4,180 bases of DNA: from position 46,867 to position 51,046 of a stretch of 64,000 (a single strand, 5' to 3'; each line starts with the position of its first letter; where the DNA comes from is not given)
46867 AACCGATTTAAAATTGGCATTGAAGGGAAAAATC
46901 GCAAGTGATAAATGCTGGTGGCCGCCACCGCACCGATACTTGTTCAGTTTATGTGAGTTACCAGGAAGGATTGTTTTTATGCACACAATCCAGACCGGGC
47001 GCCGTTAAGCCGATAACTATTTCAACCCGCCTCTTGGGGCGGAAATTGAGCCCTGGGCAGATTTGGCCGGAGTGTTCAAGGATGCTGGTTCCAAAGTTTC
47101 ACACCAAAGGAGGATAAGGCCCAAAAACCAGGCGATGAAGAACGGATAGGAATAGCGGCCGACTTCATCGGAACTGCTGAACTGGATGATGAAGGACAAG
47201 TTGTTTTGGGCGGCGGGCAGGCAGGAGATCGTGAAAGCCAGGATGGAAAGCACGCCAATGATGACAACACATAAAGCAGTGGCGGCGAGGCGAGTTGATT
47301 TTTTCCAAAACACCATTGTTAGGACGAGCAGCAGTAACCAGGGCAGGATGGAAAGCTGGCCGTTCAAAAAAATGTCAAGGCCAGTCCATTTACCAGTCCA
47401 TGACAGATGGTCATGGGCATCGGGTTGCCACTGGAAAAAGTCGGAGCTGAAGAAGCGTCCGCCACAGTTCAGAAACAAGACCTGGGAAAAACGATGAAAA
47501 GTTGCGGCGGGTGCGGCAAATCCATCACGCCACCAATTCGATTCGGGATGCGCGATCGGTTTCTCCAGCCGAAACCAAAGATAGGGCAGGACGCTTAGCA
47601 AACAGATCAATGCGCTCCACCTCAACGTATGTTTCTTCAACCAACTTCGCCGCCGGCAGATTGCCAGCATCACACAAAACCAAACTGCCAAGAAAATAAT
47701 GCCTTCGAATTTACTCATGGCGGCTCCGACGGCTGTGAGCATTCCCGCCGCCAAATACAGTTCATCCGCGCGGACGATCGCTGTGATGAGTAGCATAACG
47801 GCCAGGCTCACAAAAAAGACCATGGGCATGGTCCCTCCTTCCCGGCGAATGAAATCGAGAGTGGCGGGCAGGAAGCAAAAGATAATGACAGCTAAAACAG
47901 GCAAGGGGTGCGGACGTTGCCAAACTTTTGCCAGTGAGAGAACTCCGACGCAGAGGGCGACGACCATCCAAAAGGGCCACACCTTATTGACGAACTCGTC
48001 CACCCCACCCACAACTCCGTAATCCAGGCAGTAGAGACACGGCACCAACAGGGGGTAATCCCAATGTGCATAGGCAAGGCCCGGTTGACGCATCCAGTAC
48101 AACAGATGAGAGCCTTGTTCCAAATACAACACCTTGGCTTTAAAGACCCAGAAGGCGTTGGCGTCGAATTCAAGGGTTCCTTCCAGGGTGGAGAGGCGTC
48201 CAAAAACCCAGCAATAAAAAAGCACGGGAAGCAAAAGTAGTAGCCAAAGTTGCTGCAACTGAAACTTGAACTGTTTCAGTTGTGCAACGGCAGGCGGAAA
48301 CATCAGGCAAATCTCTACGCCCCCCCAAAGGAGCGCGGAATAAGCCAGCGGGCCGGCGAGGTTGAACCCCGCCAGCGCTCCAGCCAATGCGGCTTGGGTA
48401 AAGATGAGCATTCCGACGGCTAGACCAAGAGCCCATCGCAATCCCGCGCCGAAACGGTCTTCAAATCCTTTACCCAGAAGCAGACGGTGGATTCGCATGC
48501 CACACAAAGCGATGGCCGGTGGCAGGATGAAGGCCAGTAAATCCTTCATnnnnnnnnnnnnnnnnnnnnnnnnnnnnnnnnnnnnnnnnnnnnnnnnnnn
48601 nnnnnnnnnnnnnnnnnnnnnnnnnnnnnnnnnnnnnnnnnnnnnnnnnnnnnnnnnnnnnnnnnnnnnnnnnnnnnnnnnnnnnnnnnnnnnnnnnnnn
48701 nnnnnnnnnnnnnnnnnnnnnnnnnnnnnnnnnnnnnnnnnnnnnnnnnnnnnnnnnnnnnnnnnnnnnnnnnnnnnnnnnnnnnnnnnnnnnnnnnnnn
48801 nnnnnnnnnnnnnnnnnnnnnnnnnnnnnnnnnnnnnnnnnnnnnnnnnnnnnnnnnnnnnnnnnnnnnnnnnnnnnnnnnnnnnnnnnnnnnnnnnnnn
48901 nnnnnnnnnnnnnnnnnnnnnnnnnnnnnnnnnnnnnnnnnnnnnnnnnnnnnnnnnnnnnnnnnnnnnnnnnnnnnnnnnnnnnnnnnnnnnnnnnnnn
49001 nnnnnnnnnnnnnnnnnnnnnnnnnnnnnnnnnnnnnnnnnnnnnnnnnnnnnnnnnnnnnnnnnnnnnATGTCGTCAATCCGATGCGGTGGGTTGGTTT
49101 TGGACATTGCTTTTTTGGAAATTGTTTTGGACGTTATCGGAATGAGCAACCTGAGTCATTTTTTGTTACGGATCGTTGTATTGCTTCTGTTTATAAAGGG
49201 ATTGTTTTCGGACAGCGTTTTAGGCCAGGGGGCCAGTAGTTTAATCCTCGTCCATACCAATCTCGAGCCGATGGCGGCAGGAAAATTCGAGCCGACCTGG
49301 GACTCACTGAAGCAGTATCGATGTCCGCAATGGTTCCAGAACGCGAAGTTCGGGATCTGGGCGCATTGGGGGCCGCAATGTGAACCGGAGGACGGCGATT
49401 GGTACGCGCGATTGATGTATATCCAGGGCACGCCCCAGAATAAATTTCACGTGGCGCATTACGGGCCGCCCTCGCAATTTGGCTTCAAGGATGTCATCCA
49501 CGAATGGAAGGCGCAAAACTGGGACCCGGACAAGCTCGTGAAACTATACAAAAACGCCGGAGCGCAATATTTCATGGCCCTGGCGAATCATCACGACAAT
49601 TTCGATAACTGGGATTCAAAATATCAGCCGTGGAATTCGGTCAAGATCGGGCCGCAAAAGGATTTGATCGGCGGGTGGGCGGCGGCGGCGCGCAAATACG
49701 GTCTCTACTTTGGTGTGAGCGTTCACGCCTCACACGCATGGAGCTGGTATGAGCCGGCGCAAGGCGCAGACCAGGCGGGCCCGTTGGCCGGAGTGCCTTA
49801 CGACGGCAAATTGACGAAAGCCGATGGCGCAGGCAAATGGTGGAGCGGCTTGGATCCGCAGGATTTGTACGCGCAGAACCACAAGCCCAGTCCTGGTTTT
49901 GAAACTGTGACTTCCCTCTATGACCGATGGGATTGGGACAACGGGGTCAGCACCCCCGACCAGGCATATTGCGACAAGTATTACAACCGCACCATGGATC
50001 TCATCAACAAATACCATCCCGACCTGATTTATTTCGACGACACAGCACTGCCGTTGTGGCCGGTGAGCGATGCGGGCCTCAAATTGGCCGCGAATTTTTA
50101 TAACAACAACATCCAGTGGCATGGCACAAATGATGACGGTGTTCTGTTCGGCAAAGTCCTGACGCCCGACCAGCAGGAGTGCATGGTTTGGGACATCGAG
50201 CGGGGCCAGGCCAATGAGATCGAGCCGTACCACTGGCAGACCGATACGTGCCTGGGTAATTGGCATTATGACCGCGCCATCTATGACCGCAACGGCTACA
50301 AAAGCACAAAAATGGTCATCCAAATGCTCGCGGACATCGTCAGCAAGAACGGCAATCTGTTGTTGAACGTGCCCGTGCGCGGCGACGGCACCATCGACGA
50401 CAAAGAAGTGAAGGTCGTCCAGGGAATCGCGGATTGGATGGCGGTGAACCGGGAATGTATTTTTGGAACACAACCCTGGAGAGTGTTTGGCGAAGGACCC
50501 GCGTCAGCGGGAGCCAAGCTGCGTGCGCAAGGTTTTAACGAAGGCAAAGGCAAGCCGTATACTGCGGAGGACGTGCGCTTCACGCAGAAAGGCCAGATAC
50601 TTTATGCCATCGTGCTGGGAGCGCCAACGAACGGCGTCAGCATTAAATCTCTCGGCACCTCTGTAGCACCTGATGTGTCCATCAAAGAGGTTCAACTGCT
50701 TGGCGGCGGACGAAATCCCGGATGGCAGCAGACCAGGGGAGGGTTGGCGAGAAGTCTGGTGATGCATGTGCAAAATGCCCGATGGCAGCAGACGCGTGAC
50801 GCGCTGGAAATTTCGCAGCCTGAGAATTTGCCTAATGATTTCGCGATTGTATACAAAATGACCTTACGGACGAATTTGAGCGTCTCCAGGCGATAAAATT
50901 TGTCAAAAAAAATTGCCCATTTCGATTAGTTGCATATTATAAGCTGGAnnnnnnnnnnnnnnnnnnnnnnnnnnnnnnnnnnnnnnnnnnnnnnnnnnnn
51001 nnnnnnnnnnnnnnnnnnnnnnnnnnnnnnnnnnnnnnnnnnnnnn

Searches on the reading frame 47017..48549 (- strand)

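Call 5: search_protein_families(library=pfam, proteins=[window:47017-48549:-], max_evalue=10)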
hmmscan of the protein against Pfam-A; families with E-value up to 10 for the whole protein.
window:47017-48549:- (510 aa): 2 families
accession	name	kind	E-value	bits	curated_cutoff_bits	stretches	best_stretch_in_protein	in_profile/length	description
PF10399.14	UCR_Fe-S_N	-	0.25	11.2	24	1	262-278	13-29/41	Ubiquitinol-cytochrome C reductase Fe-S subunit TAT signal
PF19732.4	SpoIIE_N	-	6.6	5.6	27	1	192-317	79-194/605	Stage II sporulation protein E N-terminal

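Call 6: search_protein_families(library=ncbifam, proteins=[window:47017-48549:-], max_evalue=10)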
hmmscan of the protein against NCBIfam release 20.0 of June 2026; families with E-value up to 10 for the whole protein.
window:47017-48549:- (510 aa): 1 family
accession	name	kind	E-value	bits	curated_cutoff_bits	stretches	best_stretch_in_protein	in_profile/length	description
NF009300.0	PRK12657.1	equivalog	1.9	8.8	103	1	422-466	43-85/100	putative monovalent cation/H+ antiporter subunit F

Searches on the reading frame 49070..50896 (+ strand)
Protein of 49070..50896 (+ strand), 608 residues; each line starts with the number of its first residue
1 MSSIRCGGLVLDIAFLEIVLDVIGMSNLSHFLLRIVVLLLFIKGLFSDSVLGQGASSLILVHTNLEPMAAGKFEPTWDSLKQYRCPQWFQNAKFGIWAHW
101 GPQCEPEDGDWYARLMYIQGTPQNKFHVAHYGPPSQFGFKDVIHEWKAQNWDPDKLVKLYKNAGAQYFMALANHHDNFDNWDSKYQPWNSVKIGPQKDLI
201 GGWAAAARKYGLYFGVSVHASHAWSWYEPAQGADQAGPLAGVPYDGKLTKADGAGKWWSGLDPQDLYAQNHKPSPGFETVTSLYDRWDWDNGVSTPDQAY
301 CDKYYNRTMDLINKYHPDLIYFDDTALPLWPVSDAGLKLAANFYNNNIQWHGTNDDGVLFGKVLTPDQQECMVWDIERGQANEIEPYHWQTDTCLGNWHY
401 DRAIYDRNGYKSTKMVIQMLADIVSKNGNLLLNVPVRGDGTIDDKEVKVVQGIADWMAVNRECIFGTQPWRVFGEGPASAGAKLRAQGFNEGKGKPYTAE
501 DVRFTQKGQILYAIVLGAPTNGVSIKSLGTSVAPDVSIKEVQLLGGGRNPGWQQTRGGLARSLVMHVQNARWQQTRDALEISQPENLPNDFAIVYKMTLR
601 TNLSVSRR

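Call 21: search_protein_families(library=pfam, proteins=[window:49070-50896:+], max_evalue=0.001)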
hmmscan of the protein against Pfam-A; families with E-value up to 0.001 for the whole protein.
window:49070-50896:+ (608 aa): 2 families
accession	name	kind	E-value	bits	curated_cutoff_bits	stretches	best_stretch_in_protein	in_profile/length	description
PF01120.23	Alpha_L_fucos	-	2.1e-86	291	25.2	1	66-462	7-345/345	Alpha-L-fucosidase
PF16757.11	Fucosidase_C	-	6.2e-05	23.9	25.6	1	498-566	5-73/88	Alpha-L-fucosidase C-terminal domain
